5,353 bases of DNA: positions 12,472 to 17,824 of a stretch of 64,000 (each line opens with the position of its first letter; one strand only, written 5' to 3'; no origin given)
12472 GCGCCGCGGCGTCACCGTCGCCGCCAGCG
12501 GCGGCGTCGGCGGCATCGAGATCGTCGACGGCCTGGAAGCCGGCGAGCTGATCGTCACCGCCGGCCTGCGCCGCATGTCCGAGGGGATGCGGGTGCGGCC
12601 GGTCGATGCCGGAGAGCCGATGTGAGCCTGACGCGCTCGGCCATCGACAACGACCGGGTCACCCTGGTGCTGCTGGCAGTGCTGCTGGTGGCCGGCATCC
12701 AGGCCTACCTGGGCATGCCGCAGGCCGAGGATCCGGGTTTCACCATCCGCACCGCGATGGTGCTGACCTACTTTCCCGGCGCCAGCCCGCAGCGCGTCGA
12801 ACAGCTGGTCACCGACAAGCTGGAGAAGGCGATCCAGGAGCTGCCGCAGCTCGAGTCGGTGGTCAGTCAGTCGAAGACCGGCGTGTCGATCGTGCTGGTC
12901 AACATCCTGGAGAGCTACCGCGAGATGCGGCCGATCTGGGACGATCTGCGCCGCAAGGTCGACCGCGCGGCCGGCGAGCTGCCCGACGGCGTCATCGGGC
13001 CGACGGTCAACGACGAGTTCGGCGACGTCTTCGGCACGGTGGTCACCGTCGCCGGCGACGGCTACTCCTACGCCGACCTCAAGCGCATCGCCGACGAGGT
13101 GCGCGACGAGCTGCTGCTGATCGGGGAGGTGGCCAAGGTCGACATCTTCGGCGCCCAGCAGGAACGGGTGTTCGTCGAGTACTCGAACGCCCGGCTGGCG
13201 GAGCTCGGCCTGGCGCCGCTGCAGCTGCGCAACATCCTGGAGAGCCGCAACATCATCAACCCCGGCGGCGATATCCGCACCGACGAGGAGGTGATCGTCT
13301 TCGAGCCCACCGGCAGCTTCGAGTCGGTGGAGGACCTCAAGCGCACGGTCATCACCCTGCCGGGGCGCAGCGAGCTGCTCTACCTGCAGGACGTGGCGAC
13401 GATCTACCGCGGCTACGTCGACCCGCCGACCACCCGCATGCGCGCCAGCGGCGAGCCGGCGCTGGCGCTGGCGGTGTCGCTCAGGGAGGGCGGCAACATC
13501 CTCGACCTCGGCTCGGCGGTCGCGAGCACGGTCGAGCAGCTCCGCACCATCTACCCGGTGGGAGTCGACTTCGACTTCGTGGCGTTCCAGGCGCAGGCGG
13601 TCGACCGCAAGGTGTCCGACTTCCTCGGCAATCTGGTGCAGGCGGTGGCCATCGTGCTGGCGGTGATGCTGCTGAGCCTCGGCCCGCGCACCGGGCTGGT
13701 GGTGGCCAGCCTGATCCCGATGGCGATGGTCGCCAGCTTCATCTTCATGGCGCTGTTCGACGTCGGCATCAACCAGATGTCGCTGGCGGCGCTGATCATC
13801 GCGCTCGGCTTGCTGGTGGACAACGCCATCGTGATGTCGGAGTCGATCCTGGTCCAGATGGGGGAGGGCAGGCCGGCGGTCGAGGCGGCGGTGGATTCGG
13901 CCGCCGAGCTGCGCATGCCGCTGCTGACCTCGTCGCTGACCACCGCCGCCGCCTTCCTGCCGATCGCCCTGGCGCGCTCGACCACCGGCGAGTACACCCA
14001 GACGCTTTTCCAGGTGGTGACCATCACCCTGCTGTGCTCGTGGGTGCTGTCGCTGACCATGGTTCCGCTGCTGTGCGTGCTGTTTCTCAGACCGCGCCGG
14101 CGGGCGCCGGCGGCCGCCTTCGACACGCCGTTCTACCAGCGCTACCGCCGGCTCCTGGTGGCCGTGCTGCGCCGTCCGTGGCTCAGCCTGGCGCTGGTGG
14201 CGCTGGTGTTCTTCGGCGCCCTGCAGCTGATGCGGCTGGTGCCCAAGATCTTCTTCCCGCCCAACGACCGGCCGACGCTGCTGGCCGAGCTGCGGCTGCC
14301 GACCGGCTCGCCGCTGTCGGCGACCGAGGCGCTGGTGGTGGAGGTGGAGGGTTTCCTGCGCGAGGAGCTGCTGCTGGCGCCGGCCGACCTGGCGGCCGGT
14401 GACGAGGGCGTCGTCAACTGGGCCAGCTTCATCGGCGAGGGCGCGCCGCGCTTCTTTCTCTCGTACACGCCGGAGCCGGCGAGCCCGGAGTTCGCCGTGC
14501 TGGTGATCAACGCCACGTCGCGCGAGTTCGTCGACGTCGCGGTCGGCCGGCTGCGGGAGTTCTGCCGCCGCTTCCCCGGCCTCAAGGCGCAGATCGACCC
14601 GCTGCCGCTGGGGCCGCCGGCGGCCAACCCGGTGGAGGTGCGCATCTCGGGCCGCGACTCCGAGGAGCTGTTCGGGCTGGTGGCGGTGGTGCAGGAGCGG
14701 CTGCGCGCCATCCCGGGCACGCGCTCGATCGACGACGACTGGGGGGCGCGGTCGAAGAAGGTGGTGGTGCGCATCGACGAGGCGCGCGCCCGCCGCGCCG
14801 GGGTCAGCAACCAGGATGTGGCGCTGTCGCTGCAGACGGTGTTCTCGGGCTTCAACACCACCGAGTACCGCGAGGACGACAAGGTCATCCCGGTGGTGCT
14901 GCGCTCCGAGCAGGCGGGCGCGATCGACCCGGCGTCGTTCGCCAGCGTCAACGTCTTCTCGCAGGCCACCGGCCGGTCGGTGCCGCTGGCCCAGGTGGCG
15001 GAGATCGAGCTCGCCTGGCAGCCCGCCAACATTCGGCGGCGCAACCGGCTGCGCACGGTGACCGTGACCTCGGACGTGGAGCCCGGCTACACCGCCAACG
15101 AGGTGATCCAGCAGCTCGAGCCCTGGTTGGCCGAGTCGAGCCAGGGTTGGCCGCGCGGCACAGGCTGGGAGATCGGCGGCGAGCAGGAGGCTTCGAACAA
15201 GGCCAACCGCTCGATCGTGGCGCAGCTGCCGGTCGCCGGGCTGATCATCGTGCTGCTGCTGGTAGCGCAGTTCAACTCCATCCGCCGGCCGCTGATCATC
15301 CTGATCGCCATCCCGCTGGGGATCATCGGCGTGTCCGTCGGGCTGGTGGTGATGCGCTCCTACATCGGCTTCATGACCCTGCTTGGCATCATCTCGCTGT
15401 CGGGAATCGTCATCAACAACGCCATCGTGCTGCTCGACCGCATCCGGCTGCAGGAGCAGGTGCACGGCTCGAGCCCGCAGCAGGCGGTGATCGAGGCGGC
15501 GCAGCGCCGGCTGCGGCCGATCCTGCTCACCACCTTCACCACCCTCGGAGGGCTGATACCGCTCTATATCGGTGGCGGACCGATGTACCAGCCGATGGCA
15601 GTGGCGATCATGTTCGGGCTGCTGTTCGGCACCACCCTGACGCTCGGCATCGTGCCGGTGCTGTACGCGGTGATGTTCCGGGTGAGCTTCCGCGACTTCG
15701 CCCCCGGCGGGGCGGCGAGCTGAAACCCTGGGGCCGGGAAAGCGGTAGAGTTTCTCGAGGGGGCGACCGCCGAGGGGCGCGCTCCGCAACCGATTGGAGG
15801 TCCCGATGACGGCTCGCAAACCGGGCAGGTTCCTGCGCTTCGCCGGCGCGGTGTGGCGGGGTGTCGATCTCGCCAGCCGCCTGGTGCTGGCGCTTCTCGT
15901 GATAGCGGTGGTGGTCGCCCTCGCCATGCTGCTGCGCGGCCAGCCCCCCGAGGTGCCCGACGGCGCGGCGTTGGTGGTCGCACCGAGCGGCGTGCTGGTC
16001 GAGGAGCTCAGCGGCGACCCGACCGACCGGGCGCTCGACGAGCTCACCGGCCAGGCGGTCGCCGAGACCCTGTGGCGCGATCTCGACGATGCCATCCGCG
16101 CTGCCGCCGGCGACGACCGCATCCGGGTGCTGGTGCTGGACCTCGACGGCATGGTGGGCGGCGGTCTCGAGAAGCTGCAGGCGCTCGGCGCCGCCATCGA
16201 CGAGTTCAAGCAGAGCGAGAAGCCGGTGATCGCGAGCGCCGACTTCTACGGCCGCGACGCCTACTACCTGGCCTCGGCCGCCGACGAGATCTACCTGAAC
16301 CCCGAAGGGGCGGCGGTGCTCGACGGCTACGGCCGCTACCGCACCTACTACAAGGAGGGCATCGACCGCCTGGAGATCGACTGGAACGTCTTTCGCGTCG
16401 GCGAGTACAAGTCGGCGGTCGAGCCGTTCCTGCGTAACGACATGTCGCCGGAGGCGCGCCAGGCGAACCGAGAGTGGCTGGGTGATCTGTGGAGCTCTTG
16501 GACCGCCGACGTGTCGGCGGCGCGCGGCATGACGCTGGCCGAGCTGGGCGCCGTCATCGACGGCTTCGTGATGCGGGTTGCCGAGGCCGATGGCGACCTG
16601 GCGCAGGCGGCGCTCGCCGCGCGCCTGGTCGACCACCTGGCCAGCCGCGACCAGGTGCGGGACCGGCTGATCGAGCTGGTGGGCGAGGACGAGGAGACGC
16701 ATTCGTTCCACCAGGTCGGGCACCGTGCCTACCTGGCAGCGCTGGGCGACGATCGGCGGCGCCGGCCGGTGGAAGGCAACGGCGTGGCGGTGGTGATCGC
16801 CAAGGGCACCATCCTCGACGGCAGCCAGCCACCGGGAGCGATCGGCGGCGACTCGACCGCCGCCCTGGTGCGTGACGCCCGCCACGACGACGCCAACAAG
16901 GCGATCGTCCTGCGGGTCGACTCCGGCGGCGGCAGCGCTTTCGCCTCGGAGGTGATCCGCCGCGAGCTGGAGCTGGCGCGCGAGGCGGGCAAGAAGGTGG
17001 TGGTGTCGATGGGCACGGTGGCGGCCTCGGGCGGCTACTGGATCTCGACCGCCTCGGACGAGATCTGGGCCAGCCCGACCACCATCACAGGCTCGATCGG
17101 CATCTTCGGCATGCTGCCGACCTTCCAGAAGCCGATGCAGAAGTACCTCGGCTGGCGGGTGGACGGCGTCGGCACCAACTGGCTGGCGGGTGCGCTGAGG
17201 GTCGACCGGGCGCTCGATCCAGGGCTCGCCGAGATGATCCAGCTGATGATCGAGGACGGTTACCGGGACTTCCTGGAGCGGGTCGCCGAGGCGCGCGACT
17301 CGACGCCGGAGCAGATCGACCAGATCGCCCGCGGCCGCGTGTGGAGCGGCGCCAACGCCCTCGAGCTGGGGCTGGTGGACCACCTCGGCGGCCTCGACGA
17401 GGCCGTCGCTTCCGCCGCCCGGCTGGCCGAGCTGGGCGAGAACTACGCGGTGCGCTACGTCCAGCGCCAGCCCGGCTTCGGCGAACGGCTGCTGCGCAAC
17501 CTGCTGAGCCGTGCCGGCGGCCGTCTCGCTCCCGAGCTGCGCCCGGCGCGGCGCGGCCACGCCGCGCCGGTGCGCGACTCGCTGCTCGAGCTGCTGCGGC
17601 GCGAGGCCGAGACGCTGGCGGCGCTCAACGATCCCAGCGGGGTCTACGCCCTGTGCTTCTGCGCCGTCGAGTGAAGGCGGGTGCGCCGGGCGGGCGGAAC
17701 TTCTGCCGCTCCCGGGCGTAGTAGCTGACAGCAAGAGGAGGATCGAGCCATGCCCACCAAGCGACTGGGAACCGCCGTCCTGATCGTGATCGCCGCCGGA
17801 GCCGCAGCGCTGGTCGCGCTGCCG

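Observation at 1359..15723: Unclassified amino-acid/peptide-tailoring gene set translationally hard-wired to an RND exporter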

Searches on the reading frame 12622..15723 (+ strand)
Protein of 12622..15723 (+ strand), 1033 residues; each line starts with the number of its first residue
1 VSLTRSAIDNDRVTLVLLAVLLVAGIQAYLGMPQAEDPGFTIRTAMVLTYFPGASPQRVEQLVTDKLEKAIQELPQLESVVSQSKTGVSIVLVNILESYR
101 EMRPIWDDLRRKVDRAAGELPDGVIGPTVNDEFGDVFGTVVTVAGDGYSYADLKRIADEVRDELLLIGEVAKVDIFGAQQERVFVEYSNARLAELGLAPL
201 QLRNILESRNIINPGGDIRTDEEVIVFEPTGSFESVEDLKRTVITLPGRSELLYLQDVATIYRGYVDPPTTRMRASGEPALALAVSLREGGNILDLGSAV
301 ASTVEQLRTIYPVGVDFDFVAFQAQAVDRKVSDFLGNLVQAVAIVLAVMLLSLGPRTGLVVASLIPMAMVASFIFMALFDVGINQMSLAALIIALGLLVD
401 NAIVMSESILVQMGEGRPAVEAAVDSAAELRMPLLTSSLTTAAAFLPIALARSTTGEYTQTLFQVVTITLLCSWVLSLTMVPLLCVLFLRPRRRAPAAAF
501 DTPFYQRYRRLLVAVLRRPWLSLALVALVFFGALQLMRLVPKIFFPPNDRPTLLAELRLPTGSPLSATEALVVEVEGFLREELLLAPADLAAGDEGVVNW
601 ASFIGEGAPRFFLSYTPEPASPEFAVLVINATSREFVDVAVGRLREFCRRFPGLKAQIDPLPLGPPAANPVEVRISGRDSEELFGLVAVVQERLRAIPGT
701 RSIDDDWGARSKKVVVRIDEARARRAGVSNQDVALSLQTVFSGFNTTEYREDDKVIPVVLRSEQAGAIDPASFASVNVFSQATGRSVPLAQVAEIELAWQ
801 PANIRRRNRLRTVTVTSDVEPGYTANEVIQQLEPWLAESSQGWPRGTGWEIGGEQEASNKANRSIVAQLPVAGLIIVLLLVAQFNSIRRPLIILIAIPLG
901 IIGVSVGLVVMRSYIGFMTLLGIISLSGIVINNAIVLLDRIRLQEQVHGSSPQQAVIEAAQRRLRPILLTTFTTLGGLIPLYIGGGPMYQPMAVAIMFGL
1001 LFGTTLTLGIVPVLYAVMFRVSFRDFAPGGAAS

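Call 3: search_protein_families(library=pfam, proteins=[window:12622-15723:+], max_evalue=0.001)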
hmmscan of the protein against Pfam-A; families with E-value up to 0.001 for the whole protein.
window:12622-15723:+ (1033 aa): 3 families
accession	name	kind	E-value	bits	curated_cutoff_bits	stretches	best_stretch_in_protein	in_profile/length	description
PF00873.25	ACR_tran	-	7.2e-162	540.9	28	1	6-1018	4-1020/1021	AcrB/AcrD/AcrF family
PF02355.23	SecD_SecF_C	-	7.4e-11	42.2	20.5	1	857-1008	25-176/189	Protein export membrane protein SecD/SecF, C-terminal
PF03176.21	MMPL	-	6.2e-08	32.4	20.5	1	860-1018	140-302/333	MMPL family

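Call 4: search_protein_families(library=ncbifam, proteins=[window:12622-15723:+], max_evalue=0.001)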
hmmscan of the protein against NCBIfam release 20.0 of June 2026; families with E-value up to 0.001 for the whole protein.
window:12622-15723:+ (1033 aa): 21 families
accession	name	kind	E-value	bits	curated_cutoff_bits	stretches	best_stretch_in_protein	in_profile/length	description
NF033617.1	RND_permease_2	subfamily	4.2e-152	508.3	1250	1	13-1018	10-1007/1009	multidrug efflux RND transporter permease subunit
NF000282.2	RND_permease_1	subfamily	1.9e-106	357.2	1250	2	12-581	9-599/1029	multidrug efflux RND transporter permease subunit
TIGR00915.1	2A0602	subfamily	6.6e-97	325.5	940.35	2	14-579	12-598/1050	efflux RND transporter permease subunit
TIGR00914.1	2A0601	subfamily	1.7e-93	314.1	701.45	2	14-567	14-586/1051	CusA/CzcA family heavy metal efflux RND transporter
NF007798.0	PRK10503.1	equivalog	4.1e-82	276.3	1584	1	14-1022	24-1026/1040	MdtB/MuxB family multidrug efflux RND transporter permease subunit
NF007133.0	PRK09579.1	equivalog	5.2e-71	239.5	1763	2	3-524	3-529/1017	multidrug efflux RND transporter permease subunit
NF007905.0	PRK10614.1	equivalog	2.2e-67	227.6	1774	2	14-556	14-563/1025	multidrug efflux RND transporter permease subunit MdtC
NF007131.0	PRK09577.1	equivalog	1.4e-57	195.2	1768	2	5-582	3-598/1045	multidrug efflux RND transporter permease subunit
NF007842.1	PRK10555.1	equivalog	7.6e-57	192.9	1854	2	8-579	6-597/1036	multidrug efflux RND transporter permease AcrD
NF011706.2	PRK15127.1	equivalog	1.5e-53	182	2150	2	8-576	6-595/1049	multidrug efflux RND transporter permease subunit AcrB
NF000037.1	RND_perm_OqxB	exception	1.1e-49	169.1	2200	2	1-573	1-600/1050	multidrug efflux RND transporter permease subunit OqxB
TIGR00916.1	2A0604s01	subfamily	7.1e-12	45.4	148.6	2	871-1005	95-228/231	SecD/SecF family protein translocase subunit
TIGR00966.2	transloc_SecF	equivalog_domain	1.1e-11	44.8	160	1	826-1017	91-278/279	protein translocase subunit SecF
TIGR00921.1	2A067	subfamily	1.3e-10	40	351.9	1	862-1015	191-343/733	hydrophobe/amphiphile efflux-3 (HAE3) family transporter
NF009582.0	PRK13024.1-2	equivalog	1.7e-07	29.6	723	1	855-1016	656-822/859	protein translocase subunit SecDF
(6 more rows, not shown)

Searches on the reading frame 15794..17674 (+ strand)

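Call 77: search_protein_families(library=pfam, proteins=[window:15794-17674:+], max_evalue=0.001)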
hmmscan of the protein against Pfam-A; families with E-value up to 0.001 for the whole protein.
window:15794-17674:+ (626 aa): 2 families
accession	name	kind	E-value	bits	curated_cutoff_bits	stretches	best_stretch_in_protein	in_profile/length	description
PF01343.23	Peptidase_S49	-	2.8e-71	238.9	24.9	2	396-547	3-153/154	Peptidase family S49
PF25145.1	NfeD1b_N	-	5.7e-05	23.2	40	0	361-436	25-96/189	NfeD1b, N-terminal domain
